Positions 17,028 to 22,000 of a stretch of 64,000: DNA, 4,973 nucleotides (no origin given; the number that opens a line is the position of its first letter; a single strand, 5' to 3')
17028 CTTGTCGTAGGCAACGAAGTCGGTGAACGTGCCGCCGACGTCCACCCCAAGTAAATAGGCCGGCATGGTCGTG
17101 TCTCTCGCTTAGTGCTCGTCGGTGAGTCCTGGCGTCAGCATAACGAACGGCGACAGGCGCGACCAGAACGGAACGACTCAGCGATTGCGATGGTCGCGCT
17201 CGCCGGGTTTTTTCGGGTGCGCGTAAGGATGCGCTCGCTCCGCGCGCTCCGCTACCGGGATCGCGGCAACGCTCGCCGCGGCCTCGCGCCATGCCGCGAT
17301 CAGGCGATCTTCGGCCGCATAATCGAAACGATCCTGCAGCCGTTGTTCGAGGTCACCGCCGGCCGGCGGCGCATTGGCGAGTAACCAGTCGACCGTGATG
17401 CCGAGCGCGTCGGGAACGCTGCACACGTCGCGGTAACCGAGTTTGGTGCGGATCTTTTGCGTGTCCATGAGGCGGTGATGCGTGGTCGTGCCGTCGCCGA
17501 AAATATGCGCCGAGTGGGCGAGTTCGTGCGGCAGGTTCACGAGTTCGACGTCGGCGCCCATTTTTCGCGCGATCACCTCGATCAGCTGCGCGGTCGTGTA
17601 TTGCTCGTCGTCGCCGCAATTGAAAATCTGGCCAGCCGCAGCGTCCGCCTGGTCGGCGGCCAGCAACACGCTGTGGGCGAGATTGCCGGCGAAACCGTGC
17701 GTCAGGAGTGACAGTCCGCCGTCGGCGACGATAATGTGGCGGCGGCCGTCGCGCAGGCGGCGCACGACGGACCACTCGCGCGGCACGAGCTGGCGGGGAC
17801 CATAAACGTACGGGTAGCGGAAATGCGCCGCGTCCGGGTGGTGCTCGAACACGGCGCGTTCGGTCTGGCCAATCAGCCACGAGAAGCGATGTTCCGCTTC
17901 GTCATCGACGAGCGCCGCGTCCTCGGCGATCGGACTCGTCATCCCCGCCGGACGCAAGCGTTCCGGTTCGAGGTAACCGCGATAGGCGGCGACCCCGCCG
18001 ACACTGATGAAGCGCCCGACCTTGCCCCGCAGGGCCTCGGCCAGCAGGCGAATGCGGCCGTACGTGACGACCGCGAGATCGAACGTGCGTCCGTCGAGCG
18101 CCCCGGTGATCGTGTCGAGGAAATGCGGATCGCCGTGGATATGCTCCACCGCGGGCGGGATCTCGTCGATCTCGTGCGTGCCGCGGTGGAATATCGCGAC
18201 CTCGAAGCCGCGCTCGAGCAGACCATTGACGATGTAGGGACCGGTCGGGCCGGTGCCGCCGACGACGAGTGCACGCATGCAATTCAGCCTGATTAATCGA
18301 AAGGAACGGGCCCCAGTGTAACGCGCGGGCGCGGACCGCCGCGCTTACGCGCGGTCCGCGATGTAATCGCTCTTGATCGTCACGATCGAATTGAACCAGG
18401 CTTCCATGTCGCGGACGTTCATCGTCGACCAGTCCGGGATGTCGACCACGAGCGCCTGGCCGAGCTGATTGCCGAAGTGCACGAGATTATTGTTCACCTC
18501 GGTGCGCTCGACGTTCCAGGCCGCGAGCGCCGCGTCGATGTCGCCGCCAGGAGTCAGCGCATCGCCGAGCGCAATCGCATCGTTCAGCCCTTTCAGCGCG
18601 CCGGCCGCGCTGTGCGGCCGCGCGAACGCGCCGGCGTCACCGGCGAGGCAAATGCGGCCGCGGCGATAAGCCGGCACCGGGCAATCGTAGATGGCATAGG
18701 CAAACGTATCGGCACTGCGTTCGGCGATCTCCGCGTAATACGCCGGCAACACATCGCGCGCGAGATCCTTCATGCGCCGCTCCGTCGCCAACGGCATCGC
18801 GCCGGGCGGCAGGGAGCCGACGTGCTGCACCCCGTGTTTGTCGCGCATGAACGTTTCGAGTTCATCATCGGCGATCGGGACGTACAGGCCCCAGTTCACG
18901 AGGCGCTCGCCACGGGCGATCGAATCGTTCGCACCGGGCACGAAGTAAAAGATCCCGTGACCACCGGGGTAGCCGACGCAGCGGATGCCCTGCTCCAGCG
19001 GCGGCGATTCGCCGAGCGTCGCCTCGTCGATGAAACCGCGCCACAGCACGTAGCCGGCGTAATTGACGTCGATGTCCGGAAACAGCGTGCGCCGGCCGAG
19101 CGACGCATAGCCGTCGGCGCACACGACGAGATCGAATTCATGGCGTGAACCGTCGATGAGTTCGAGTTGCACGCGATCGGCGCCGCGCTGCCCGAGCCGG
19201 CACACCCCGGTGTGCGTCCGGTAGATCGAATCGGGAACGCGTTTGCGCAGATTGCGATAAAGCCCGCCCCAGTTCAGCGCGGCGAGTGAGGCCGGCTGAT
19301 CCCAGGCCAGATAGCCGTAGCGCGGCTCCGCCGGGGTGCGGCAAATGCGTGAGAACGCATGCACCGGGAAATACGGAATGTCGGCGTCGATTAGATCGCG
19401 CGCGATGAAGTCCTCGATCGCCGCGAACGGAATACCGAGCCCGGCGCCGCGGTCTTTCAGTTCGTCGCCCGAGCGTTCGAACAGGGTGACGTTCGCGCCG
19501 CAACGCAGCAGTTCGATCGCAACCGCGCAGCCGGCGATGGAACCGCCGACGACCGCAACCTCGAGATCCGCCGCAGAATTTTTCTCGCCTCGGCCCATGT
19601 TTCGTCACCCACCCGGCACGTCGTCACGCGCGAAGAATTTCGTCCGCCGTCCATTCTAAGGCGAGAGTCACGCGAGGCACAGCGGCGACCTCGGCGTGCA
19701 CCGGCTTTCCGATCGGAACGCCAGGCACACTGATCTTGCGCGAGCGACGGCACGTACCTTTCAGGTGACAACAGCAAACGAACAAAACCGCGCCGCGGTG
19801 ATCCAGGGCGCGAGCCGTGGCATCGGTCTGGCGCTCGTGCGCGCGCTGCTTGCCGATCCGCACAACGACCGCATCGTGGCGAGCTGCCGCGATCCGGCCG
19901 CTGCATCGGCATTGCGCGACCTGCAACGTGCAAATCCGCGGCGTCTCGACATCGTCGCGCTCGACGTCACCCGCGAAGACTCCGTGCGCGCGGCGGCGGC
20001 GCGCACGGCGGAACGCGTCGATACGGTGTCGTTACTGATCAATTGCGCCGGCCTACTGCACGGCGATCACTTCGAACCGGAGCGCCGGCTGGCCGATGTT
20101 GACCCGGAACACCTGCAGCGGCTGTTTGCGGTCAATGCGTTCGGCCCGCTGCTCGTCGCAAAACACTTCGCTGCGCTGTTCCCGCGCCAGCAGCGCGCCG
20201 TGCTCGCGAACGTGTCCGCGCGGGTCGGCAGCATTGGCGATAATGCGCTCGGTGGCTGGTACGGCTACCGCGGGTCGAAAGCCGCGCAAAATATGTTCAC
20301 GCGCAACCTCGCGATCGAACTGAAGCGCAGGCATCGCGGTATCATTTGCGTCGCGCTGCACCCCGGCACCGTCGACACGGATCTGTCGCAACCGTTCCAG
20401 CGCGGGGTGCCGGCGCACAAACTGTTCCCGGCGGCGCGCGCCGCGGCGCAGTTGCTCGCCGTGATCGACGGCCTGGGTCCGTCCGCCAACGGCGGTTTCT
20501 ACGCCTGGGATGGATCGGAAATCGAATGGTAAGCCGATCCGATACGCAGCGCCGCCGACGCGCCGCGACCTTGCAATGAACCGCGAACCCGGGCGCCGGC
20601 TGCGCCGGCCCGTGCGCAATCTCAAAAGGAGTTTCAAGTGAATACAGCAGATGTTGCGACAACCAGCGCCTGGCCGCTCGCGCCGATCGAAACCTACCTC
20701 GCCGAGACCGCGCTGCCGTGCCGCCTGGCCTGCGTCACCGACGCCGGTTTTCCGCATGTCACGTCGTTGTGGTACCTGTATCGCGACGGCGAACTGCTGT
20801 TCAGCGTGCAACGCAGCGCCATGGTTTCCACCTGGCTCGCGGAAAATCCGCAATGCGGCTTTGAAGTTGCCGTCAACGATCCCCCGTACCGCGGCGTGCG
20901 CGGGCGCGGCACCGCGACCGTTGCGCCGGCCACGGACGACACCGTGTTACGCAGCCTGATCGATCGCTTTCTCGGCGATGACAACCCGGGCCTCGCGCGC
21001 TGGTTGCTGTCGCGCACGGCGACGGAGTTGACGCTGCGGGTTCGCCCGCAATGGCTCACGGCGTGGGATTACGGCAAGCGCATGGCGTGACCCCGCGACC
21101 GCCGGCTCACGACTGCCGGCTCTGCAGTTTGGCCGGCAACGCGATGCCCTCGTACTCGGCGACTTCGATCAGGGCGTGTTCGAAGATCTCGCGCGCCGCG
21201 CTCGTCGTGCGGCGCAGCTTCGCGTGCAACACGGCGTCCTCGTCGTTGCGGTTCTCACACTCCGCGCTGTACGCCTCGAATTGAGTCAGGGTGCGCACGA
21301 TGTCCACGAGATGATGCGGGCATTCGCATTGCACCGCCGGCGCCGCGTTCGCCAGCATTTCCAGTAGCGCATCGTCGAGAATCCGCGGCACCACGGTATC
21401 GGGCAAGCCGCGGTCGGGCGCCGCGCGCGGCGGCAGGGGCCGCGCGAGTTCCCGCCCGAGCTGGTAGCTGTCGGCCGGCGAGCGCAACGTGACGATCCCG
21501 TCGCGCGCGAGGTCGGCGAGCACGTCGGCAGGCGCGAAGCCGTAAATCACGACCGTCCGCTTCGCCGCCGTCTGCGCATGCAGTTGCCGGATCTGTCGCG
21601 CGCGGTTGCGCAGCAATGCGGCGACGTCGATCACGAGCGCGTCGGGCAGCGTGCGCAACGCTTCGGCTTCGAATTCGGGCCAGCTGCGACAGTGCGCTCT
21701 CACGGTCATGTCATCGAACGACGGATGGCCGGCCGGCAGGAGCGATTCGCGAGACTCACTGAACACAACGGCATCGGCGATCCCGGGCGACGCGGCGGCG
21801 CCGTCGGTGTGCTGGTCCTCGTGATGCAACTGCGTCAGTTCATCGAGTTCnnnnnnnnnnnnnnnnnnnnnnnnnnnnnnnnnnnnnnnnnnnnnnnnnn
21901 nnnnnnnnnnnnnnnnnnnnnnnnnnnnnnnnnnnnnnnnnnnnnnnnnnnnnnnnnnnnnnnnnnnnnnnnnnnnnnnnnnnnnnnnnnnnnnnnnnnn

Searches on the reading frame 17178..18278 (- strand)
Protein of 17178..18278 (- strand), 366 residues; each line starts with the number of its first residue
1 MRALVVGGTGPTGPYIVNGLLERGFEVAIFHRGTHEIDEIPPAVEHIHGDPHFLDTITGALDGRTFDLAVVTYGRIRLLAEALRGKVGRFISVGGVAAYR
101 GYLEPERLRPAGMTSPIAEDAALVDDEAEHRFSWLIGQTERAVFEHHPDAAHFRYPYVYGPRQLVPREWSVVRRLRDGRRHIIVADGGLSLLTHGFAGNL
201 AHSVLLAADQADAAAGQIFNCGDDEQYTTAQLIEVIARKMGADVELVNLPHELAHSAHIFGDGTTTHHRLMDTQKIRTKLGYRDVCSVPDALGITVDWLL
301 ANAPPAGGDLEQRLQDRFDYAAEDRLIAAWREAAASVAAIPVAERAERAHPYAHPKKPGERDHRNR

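Call 13: search_protein_families(library=pfam, proteins=[window:17178-18278:-], max_evalue=0.0001)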
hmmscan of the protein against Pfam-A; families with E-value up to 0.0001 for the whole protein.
window:17178-18278:- (366 aa): 2 families
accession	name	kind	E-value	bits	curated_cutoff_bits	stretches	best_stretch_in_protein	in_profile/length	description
PF01370.27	Epimerase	-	1.3e-06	28.5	20.9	0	149-222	163-240/240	NAD dependent epimerase/dehydratase family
PF13460.12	NAD_binding_10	-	2.1e-05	24.9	27.2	1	7-100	1-103/184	NAD(P)H-binding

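Call 36: search_protein_families(library=ncbifam, proteins=[window:17178-18278:-], max_evalue=0.00001)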
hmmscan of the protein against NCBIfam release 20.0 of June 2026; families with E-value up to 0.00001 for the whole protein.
window:17178-18278:- (366 aa): 2 families
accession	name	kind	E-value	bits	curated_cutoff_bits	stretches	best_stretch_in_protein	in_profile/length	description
NF042422.1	oxyalk_red_OleD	equivalog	1.8e-07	30.8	580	0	1-64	1-63/329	2-alkyl-3-oxoalkanoate reductase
NF058621.1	DiazavRedAvaA7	equivalog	5.1e-07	29.6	400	0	135-285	147-293/304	3-diazoavenalumate denitrifying reductase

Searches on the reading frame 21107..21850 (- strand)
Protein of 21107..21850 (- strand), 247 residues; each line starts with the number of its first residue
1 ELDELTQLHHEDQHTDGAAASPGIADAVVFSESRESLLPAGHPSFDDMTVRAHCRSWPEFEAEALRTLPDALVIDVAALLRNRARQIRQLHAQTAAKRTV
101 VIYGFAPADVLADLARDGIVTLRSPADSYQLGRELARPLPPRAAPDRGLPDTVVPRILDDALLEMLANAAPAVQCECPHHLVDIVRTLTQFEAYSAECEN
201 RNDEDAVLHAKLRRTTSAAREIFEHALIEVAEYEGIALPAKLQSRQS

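Call 43: search_protein_families(library=pfam, proteins=[window:21107-21850:-], max_evalue=1)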
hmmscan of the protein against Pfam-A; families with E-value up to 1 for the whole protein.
window:21107-21850:- (247 aa): 1 family
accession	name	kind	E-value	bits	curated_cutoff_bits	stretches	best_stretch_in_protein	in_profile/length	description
PF19965.4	VMAP-M2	-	0.058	13.5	27.7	1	63-191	64-187/214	vWA-MoxR associated protein middle region (VMAP-M) 2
